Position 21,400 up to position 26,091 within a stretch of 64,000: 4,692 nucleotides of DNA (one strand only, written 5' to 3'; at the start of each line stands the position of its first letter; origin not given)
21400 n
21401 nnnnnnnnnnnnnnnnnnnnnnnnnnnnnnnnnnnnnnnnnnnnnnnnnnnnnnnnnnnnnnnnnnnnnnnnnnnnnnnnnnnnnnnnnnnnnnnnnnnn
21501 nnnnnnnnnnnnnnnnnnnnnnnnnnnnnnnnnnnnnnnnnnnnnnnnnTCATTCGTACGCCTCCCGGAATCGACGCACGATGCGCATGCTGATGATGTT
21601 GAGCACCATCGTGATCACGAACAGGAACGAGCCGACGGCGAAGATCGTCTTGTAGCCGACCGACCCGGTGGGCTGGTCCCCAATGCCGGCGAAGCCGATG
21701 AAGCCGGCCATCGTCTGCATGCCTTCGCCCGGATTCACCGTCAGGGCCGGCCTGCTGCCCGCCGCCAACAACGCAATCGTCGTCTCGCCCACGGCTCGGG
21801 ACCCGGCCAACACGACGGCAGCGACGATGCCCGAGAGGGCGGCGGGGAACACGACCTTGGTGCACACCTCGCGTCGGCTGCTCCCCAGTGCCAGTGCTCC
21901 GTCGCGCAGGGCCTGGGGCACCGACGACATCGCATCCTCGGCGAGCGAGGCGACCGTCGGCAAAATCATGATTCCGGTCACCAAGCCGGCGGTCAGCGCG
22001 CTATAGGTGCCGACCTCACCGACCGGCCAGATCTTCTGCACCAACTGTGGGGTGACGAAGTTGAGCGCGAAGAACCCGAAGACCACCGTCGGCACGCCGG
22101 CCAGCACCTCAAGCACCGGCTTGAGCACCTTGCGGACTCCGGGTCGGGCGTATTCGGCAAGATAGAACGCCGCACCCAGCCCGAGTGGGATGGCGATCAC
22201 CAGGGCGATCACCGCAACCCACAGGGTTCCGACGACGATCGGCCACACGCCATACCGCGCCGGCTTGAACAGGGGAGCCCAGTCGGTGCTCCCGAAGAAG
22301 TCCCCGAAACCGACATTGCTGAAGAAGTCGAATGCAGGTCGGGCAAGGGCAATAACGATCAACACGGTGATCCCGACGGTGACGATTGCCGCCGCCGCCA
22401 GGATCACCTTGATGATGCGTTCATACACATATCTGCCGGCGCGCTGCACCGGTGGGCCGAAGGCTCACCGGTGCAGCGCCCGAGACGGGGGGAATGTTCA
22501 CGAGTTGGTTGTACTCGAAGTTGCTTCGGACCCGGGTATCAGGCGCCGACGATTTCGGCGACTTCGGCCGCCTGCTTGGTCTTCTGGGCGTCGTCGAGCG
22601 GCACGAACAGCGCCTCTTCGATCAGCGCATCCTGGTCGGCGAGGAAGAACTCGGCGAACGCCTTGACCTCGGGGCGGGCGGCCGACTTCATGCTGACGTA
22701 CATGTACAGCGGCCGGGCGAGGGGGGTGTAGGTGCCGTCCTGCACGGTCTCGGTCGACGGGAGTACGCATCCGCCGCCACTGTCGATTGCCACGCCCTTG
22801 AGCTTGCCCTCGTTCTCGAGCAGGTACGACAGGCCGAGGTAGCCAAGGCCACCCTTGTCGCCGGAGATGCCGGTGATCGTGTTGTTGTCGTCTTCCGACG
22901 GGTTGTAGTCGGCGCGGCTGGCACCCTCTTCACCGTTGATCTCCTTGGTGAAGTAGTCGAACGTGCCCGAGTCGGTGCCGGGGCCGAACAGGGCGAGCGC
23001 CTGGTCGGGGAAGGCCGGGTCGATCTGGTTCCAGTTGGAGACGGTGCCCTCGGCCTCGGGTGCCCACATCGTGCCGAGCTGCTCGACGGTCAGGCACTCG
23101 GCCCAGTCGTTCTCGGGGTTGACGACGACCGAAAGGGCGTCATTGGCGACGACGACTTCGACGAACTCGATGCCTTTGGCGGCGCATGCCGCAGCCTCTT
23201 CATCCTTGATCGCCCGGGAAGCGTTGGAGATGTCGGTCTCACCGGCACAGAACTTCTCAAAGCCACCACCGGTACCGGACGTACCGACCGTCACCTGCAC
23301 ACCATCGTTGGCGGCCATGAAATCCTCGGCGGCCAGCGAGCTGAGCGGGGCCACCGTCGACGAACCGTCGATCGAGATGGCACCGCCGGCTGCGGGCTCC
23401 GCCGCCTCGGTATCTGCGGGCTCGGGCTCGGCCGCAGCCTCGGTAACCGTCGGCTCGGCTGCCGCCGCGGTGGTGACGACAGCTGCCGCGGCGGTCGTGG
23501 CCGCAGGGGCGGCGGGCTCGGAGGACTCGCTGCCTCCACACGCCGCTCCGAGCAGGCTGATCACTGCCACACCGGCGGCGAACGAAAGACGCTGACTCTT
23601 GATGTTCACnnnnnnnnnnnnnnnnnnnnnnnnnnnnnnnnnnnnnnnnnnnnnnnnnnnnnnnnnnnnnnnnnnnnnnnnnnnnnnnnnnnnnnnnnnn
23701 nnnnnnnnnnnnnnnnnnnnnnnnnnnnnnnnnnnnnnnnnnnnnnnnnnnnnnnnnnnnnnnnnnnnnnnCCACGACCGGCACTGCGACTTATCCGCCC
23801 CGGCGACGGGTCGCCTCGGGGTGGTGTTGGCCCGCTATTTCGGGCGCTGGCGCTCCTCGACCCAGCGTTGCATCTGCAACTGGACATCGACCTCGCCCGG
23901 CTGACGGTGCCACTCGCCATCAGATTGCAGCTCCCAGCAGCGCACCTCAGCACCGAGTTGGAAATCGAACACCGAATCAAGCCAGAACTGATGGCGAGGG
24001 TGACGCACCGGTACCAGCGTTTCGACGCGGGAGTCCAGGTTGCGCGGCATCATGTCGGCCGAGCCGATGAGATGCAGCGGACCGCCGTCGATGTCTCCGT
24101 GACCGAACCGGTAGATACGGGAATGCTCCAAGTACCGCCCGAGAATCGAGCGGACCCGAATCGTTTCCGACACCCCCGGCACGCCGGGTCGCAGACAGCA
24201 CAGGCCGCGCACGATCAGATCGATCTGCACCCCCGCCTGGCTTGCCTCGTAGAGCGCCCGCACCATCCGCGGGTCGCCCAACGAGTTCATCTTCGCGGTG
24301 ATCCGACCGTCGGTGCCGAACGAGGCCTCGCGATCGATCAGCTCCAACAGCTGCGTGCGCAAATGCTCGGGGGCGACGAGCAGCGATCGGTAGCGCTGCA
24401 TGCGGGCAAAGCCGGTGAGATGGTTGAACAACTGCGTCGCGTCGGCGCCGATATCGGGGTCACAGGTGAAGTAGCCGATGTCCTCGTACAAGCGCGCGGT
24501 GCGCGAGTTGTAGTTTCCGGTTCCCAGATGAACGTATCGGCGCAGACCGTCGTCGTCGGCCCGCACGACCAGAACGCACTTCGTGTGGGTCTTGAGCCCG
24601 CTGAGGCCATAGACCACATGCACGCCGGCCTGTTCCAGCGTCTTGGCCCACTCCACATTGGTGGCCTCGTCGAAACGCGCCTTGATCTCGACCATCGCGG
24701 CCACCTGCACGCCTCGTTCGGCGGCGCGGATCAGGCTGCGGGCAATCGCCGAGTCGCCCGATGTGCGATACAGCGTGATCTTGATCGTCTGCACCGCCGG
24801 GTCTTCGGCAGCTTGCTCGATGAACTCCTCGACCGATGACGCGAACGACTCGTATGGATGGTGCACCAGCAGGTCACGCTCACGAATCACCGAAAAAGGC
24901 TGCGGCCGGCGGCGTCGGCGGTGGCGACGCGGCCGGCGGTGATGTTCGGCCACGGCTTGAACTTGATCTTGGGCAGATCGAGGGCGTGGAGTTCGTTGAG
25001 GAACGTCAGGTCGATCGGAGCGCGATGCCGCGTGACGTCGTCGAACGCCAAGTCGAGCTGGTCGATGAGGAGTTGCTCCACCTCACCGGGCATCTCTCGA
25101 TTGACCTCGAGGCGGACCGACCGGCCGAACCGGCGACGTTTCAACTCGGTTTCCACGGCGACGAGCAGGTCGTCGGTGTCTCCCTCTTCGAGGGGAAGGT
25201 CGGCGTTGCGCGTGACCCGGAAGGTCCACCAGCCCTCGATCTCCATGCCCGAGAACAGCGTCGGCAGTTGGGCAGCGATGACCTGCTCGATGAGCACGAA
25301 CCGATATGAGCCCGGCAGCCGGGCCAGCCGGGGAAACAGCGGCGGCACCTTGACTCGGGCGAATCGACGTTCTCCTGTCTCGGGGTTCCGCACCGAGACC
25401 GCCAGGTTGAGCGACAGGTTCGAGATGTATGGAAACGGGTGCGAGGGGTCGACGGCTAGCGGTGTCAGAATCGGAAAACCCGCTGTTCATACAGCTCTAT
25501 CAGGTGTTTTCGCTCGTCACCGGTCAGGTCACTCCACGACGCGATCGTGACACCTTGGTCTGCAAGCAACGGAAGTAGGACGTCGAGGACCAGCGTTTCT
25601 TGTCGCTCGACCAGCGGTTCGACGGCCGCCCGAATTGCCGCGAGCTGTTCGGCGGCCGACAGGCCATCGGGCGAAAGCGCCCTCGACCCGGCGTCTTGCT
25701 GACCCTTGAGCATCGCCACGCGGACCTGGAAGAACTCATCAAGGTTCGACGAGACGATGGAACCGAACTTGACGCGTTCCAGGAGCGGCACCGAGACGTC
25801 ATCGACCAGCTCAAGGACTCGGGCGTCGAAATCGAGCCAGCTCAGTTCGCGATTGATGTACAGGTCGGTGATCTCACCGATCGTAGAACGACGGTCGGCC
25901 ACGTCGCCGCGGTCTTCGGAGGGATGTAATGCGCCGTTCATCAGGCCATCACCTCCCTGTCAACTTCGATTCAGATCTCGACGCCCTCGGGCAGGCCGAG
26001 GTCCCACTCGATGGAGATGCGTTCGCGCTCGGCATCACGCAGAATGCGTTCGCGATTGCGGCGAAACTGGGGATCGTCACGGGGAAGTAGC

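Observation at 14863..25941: Phosphate-starvation supercluster: pstSCAB-phoU-senX3-regX3 as one operon, plus ppk1 and Tat-dependent phoX, with shared direct-repeat candidate Pho boxes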

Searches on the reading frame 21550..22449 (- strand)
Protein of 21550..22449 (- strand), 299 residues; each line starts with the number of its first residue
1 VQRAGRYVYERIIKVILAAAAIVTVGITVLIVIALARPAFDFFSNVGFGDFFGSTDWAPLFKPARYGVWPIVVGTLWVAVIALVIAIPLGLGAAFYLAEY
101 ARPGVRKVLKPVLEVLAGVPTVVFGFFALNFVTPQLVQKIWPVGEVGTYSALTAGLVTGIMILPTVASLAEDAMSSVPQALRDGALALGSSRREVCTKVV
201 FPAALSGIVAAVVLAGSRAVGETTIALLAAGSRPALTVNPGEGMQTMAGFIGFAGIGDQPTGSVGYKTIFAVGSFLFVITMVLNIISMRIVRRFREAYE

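Call 6: search_protein_families(library=pfam, proteins=[window:21550-22449:-])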
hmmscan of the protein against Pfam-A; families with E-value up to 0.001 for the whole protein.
window:21550-22449:- (299 aa): 1 family
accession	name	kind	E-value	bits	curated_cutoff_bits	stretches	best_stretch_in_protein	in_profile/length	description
PF00528.27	BPD_transp_1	-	2.3e-16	60.5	26.4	1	87-294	2-178/184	Binding-protein-dependent transport system inner membrane component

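Call 28: search_protein_families(library=ncbifam, proteins=[window:21550-22449:-], max_evalue=0.00001)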
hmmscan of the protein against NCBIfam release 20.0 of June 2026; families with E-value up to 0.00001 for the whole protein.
window:21550-22449:- (299 aa): 13 families
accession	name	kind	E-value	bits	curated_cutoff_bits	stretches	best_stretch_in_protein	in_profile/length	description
TIGR02138.1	phosphate_pstC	equivalog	1e-72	244.7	196.45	1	10-294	1-295/296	phosphate ABC transporter permease subunit PstC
TIGR00974.1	3a0107s02c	equivalog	1.6e-46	158.7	193.45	1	12-295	3-271/272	phosphate ABC transporter permease PstA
NF008435.0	PRK11275.1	equivalog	6.4e-22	78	502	1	11-294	17-312/319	phosphate ABC transporter permease PstC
NF008430.0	PRK11268.1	equivalog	3.5e-16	59.1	439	1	64-239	75-241/295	phosphate ABC transporter permease PstA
TIGR02141.1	modB_ABC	equivalog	1.7e-13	50.7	182.6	1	75-235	3-164/208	molybdate ABC transporter permease subunit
NF006939.0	PRK09421.1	equivalog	2e-11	43.7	262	1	69-225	9-169/230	molybdate ABC transporter permease subunit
TIGR01581.1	Mo_ABC_porter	hypoth_equivalog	3.7e-11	43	210.3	1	76-234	27-186/225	ABC transporter permease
NF038017.1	ABC_perm1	subfamily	3e-10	40.4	100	1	75-231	1-151/184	ABC transporter permease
TIGR03416.1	ABC_choXWV_perm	equivalog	6.1e-07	29.2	363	1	68-212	84-211/267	choline ABC transporter permease subunit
TIGR02139.1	permease_CysT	equivalog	8.5e-07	28.8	246.1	1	75-236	55-217/265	sulfate ABC transporter permease subunit CysT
TIGR00969.1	3a0106s02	subfamily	9.2e-07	28.6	240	1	75-231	66-223/272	sulfate ABC transporter permease subunit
NF040839.1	tungstate_WtpB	equivalog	1.4e-06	28.2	340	1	68-227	42-201/251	tungstate ABC transporter permease WtpB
NF007028.0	PRK09494.1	equivalog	9.5e-06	25.6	303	1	75-212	22-151/219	glutamine ABC transporter permease GlnP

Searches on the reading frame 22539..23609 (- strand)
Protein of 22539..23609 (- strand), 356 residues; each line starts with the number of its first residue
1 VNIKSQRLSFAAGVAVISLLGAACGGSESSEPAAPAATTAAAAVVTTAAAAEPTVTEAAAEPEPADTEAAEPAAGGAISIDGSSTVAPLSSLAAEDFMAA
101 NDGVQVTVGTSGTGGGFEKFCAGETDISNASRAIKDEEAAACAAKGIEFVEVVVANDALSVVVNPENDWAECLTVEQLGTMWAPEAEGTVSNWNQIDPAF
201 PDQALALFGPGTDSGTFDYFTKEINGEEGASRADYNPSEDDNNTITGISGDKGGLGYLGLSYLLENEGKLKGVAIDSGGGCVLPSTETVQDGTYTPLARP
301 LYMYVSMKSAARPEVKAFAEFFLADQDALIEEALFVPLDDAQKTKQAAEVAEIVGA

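Call 6: search_protein_families(library=pfam, proteins=[window:22539-23609:-])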
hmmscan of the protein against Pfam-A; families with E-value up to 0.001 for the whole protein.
window:22539-23609:- (356 aa): 2 families
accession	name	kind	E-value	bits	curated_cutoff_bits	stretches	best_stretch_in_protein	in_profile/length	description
PF12849.12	PBP_like_2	-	3e-40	139.1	27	1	68-325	2-266/267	PBP superfamily domain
PF12727.12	PBP_like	-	5.9e-14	52.1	27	1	95-321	2-191/193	PBP superfamily domain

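Call 28: search_protein_families(library=ncbifam, proteins=[window:22539-23609:-], max_evalue=0.00001)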
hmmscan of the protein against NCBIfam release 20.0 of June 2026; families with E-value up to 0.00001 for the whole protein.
window:22539-23609:- (356 aa): 2 families
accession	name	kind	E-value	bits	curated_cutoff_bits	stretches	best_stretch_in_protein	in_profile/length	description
TIGR02136.1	ptsS_2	subfamily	9.5e-84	281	206.6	1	42-338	10-295/295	phosphate ABC transporter substrate-binding protein PstS family protein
TIGR00975.1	3a0107s03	equivalog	1.9e-09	37.1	205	1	81-292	4-228/315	phosphate ABC transporter substrate-binding protein PstS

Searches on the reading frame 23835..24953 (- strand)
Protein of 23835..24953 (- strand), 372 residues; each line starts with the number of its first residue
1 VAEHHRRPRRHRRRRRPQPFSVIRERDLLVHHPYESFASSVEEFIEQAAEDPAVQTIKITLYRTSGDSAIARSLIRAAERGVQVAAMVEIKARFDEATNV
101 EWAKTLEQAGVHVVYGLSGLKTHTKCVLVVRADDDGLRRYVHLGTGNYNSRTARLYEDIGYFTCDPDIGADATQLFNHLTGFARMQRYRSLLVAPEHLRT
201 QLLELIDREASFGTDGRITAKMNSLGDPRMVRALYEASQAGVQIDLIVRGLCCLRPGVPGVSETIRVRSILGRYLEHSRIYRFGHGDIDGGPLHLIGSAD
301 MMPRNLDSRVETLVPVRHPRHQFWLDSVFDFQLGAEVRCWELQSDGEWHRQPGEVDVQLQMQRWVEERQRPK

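Call 6: search_protein_families(library=pfam, proteins=[window:23835-24953:-])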
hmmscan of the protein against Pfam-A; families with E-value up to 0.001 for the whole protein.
window:23835-24953:- (372 aa): 3 families
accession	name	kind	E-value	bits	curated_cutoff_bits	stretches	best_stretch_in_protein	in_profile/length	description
PF17941.7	PP_kinase_C_1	-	2.8e-71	238.9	25.7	1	20-183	3-165/167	Polyphosphate kinase C-terminal domain 1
PF13090.12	PP_kinase_C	-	1.3e-57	194.5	25.8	1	191-362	1-172/172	Polyphosphate kinase C-terminal domain 2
PF13091.12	PLDc_2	-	4.5e-13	49.6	27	1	53-179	8-131/132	PLD-like domain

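Call 28: search_protein_families(library=ncbifam, proteins=[window:23835-24953:-], max_evalue=0.00001)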
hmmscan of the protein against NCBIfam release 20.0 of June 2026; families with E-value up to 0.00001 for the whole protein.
window:23835-24953:- (372 aa): 12 families
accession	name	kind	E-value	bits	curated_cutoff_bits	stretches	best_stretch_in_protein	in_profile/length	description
NF003921.0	PRK05443.2-2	subfamily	9.5e-162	539.9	701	1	6-368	328-693/707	RNA degradosome polyphosphate kinase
NF003922.0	PRK05443.2-3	equivalog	9.3e-157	523.1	981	1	13-367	370-726/735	RNA degradosome polyphosphate kinase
TIGR03705.1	poly_P_kin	equivalog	1.8e-142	476.2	465.85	1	13-364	318-669/673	polyphosphate kinase 1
NF003920.0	PRK05443.2-1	equivalog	5.6e-137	458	935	1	19-363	340-683/719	RNA degradosome polyphosphate kinase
NF003919.0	PRK05443.1-4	equivalog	3.1e-134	448.9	908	1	16-353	346-688/730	RNA degradosome polyphosphate kinase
NF003918.0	PRK05443.1-2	subfamily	5.2e-127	424.8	691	1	14-360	337-684/697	RNA degradosome polyphosphate kinase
NF003924.0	PRK05443.3-2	equivalog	3.3e-122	409.1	1058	1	20-366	327-669/699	RNA degradosome polyphosphate kinase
NF003927.0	PRK05443.3-6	equivalog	5.8e-100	335.7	1042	1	20-350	333-662/717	RNA degradosome polyphosphate kinase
NF003917.0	PRK05443.1-1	subfamily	9.1e-98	328.4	470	1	18-337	329-647/689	RNA degradosome polyphosphate kinase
NF003926.0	PRK05443.3-4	equivalog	2.8e-93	313.5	1391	1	16-352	326-655/675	RNA degradosome polyphosphate kinase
NF003923.0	PRK05443.3-1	equivalog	2.6e-85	287.2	1116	1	20-338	335-653/692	RNA degradosome polyphosphate kinase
NF003925.0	PRK05443.3-3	equivalog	3.7e-75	253.4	707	1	21-333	341-648/688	RNA degradosome polyphosphate kinase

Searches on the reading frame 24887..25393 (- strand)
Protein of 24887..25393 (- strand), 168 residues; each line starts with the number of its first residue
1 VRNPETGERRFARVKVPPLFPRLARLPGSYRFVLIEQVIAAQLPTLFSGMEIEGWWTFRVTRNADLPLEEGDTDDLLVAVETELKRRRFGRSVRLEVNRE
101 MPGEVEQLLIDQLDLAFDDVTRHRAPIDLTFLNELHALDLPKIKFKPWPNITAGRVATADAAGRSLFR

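Call 6: search_protein_families(library=pfam, proteins=[window:24887-25393:-])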
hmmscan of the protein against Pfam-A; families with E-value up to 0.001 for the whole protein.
window:24887-25393:- (168 aa): 1 family
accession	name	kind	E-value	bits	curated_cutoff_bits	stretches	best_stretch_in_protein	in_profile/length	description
PF02503.22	PP_kinase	-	1.2e-39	136.4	31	1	4-135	46-183/183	Polyphosphate kinase middle domain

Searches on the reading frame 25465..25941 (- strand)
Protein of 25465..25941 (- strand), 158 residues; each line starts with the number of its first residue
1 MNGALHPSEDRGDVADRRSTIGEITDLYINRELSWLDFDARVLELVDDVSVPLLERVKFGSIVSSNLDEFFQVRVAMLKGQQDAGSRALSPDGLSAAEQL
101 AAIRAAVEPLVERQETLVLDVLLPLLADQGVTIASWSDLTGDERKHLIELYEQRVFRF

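Call 64: search_protein_families(library=pfam, proteins=[window:25465-25941:-], max_evalue=0.001)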
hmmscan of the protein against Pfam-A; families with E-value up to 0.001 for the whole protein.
window:25465-25941:- (158 aa): 1 family
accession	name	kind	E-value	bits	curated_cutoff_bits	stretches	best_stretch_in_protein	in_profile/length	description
PF13089.11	PP_kinase_N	-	7.7e-35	119.9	23.8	1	28-133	1-106/107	Polyphosphate kinase N-terminal domain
